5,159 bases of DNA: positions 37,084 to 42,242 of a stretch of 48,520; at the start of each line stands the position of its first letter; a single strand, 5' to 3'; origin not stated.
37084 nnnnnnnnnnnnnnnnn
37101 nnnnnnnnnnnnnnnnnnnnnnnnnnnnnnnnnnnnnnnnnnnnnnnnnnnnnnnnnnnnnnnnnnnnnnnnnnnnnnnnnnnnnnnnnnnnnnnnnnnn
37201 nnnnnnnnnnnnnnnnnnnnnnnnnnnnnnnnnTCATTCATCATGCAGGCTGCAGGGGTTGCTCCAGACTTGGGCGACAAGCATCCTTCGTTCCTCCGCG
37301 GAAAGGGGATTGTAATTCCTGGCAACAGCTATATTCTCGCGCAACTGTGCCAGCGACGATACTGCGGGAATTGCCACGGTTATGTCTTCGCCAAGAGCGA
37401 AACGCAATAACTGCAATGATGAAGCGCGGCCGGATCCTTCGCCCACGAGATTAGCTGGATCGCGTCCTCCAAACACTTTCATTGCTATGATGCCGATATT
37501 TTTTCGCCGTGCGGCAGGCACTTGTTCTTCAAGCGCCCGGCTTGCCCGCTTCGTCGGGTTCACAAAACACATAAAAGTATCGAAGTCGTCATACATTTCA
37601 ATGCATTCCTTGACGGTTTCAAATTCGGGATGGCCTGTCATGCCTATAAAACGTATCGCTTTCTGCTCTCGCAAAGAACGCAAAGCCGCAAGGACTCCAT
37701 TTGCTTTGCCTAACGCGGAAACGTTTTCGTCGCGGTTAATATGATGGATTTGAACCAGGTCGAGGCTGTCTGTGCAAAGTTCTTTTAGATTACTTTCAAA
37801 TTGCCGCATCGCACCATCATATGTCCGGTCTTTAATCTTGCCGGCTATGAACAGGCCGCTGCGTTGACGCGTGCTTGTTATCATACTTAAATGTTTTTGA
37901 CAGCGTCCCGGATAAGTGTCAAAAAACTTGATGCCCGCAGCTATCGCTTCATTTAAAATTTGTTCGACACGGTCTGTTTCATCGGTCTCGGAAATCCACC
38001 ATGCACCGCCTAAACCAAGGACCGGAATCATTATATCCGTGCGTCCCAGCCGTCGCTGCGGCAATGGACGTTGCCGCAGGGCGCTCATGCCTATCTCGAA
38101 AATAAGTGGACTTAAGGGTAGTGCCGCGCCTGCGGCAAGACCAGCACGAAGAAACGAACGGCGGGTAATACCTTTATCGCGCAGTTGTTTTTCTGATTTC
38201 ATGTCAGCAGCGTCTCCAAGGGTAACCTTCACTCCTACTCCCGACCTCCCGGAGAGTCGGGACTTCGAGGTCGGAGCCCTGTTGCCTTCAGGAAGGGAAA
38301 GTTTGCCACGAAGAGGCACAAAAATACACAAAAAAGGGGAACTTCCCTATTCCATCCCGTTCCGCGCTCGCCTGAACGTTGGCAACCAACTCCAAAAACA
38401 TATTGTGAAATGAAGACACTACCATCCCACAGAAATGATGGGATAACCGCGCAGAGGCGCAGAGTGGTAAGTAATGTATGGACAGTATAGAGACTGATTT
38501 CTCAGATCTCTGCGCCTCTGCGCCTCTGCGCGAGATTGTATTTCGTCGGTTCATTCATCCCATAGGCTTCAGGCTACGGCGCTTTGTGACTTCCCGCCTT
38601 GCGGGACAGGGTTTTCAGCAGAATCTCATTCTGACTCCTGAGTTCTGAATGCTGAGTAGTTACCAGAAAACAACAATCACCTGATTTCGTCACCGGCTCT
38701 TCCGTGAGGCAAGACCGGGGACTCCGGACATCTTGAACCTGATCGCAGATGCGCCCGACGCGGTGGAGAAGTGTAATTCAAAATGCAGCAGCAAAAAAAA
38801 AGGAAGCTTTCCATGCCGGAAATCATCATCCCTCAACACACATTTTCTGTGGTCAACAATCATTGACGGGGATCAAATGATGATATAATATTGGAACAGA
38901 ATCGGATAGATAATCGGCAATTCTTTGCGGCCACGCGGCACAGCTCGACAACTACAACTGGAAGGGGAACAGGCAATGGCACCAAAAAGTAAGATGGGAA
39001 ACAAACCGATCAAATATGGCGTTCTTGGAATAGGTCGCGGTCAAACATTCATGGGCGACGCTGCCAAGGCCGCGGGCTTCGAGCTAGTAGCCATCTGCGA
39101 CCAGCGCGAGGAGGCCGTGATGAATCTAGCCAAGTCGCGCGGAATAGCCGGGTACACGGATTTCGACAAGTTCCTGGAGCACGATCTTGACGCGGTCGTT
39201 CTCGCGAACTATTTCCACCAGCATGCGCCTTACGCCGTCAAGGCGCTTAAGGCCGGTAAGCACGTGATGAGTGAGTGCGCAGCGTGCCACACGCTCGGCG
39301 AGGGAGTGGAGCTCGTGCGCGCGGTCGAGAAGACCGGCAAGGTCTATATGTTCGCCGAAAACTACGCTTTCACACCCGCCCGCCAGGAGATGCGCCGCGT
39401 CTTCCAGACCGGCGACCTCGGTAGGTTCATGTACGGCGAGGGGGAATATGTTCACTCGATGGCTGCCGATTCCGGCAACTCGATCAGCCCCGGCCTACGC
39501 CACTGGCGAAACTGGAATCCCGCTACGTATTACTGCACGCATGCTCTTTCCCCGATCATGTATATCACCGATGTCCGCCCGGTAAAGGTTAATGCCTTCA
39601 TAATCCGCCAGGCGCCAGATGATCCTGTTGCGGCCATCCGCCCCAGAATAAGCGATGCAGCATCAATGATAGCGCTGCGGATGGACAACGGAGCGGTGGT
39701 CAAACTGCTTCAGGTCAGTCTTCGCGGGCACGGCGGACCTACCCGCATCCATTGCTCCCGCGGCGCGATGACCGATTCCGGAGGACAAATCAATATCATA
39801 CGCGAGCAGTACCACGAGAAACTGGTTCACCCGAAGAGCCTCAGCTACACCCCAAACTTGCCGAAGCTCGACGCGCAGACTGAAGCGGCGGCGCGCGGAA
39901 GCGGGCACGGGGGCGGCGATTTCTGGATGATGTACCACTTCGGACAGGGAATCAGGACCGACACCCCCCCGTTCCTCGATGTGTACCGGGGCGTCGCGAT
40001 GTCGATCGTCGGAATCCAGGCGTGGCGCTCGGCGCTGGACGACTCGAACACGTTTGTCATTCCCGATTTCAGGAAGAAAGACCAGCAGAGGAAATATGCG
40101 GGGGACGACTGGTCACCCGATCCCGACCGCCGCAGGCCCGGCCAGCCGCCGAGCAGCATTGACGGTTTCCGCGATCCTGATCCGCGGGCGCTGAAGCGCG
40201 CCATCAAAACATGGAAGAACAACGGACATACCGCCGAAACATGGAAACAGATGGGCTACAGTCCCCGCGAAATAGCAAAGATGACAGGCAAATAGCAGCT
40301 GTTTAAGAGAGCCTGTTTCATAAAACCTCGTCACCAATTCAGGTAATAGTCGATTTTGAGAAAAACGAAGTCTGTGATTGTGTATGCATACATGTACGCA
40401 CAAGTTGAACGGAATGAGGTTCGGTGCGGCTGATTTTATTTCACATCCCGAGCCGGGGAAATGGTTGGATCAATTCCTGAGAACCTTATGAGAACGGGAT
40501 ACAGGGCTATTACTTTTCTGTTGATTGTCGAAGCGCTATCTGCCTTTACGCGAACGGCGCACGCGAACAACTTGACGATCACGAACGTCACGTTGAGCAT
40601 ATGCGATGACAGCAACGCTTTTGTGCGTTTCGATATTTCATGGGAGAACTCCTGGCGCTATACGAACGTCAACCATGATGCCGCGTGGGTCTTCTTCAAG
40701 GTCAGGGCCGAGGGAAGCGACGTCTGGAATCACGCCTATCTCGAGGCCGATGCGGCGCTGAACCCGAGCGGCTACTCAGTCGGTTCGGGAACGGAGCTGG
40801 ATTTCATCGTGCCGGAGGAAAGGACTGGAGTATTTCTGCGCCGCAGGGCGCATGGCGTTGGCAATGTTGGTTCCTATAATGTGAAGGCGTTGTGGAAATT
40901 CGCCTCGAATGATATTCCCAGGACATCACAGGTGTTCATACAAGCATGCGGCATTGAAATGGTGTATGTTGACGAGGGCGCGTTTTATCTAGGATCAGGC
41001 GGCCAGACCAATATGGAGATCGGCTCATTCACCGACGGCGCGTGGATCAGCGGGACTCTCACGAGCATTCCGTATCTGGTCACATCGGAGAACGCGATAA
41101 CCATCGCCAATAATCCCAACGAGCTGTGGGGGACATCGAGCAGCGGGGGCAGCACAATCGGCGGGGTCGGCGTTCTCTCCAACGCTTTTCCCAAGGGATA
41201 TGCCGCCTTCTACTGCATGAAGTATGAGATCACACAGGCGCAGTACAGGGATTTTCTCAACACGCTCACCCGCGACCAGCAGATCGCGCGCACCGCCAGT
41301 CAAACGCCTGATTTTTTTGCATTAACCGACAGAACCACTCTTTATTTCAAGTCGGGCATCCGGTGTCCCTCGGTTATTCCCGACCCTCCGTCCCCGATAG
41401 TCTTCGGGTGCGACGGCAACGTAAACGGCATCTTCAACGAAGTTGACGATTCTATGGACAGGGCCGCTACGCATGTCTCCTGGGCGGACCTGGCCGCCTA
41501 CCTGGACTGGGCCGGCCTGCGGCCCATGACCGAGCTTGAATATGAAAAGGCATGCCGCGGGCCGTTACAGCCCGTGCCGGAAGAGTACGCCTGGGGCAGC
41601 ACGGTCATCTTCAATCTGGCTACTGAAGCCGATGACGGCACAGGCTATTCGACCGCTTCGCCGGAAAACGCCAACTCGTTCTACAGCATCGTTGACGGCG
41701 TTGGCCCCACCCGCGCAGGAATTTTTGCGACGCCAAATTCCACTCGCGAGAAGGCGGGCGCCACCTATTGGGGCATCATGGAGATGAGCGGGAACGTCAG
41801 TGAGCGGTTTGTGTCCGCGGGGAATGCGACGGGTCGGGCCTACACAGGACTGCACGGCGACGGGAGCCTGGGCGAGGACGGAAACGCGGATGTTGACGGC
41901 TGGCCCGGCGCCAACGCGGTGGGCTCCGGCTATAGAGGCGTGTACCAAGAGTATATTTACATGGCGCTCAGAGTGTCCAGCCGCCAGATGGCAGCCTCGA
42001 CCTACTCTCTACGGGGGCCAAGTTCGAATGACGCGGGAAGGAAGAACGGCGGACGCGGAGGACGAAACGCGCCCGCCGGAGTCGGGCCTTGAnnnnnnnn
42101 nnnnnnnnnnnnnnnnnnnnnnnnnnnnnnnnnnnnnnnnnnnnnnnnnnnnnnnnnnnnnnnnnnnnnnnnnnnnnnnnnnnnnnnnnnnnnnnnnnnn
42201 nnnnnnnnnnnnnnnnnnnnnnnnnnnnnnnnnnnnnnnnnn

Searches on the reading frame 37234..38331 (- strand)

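Call 9: search_protein_families(library=pfam, proteins=[window:37234-38331:-], max_evalue=0.001)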
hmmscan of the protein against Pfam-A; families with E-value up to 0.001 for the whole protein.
window:37234-38331:- (365 aa): 1 family
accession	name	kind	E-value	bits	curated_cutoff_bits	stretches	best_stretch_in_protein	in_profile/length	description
PF00248.27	Aldo_ket_red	-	1.2e-15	57.8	24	1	107-289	4-194/291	Aldo/keto reductase family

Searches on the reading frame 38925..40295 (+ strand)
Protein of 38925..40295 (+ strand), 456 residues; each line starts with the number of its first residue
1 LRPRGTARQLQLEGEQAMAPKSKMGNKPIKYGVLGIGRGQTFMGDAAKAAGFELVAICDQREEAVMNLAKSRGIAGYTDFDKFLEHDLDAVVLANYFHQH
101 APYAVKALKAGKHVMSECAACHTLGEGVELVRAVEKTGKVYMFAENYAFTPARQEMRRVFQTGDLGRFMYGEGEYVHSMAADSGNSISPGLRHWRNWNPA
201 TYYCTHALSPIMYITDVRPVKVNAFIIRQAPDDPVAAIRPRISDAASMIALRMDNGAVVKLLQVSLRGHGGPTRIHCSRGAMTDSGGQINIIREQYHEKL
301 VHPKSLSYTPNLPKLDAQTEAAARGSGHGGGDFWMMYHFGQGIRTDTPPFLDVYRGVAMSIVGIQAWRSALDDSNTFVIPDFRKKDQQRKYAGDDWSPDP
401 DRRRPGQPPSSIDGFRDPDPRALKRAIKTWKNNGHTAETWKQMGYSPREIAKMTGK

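Call 9: search_protein_families(library=pfam, proteins=[window:38925-40295:+], max_evalue=0.001)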
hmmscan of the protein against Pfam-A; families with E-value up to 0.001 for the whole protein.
window:38925-40295:+ (456 aa): 3 families
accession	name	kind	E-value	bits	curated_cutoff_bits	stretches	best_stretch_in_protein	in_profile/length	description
PF01408.29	GFO_IDH_MocA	-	8.2e-16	59.2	24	1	29-143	1-118/120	Oxidoreductase family, NAD-binding Rossmann fold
PF22725.1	GFO_IDH_MocA_C3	-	6.4e-05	23.4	27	1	154-282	2-123/124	GFO/IDH/MocA C-terminal domain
PF03447.22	NAD_binding_3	-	0.00032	21.8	24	1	42-141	13-113/116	Homoserine dehydrogenase, NAD binding domain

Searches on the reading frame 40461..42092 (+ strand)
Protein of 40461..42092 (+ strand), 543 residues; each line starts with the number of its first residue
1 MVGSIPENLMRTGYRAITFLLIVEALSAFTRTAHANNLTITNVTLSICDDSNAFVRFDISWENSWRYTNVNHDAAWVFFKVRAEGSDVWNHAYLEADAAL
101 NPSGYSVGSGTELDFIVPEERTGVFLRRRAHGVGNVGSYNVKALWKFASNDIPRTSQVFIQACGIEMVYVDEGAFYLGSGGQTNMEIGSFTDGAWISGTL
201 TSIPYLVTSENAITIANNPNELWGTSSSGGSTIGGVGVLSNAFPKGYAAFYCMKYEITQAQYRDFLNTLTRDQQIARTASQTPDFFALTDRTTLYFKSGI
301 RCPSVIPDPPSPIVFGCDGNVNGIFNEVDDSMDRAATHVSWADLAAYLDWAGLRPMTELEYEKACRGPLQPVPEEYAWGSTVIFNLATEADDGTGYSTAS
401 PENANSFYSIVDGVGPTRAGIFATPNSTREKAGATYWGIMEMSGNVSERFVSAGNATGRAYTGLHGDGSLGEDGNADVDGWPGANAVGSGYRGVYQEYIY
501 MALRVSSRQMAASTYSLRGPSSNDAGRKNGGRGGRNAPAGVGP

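Call 4: search_protein_families(library=pfam, proteins=[window:40461-42092:+], max_evalue=1)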
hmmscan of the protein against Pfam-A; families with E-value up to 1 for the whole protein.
window:40461-42092:+ (543 aa): 1 family
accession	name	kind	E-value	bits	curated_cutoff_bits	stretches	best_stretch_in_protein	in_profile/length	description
PF03781.23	FGE-sulfatase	-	2e-11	44.5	23.3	1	248-448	35-187/255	Sulfatase-modifying factor enzyme 1-like domain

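Call 10: search_protein_families(library=ncbifam, proteins=[window:40461-42092:+], max_evalue=1)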
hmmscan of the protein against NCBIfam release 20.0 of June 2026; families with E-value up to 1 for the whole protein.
window:40461-42092:+ (543 aa): 3 families
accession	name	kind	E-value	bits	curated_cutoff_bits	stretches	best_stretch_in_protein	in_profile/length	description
NF041186.1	SenA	equivalog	6.9e-05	22.4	420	1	332-381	269-313/382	selenoneine synthase SenA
TIGR03440.2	egtB_TIGR03440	equivalog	0.0021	17.2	360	1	333-367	273-307/413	ergothioneine biosynthesis protein EgtB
TIGR03525.2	GldK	equivalog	0.0037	16.6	350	1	248-280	67-98/408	T9SS ring complex lipoprotein PorK/GldK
